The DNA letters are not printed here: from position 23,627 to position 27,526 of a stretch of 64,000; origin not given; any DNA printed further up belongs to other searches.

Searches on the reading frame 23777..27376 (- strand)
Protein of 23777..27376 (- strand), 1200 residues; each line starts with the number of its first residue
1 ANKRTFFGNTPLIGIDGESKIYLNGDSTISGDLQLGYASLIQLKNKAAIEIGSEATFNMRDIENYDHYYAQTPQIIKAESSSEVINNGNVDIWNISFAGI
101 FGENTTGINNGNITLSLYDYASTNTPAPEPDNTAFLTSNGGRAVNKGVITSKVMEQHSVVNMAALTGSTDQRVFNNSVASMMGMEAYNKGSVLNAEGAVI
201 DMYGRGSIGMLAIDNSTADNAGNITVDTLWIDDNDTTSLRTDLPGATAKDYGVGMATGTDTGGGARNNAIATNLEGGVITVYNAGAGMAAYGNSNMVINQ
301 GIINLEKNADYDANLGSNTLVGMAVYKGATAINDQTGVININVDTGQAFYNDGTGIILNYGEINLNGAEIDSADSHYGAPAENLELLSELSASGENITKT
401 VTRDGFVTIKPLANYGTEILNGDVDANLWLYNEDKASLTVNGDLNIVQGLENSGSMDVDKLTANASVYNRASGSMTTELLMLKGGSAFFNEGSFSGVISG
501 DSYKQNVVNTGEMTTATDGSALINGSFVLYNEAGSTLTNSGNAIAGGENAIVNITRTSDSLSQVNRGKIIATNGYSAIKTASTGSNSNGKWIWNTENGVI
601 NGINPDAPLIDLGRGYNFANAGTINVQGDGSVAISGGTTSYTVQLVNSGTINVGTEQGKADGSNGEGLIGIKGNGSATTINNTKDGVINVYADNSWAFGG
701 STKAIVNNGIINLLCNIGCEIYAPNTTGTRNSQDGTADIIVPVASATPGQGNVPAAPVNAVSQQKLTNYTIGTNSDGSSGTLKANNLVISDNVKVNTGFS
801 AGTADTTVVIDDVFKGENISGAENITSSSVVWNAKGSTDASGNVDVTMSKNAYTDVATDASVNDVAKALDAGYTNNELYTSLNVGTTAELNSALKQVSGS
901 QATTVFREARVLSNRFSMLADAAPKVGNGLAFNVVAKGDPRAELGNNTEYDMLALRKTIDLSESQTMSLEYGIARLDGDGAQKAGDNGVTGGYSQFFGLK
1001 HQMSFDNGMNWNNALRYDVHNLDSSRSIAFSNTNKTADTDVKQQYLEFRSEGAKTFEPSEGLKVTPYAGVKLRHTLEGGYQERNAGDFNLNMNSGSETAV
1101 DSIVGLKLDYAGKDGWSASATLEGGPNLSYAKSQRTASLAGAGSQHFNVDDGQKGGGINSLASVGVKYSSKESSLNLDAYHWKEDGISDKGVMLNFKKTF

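Call 26: profile_search(protein=window:23777-27376:-)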
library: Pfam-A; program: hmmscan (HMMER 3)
A. the first sequence (1200 residues): domains with independent E <= 10: 2; with E <= 0.001: 2
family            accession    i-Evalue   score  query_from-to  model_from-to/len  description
BigA_beta         PF25783.1     3.2e-27    94.6     768-852         1-84/84  BigA beta sandwich domain
Autotransporter   PF03797.25    2.6e-18    67.2     974-1171       51-245/255  Autotransporter beta-domain
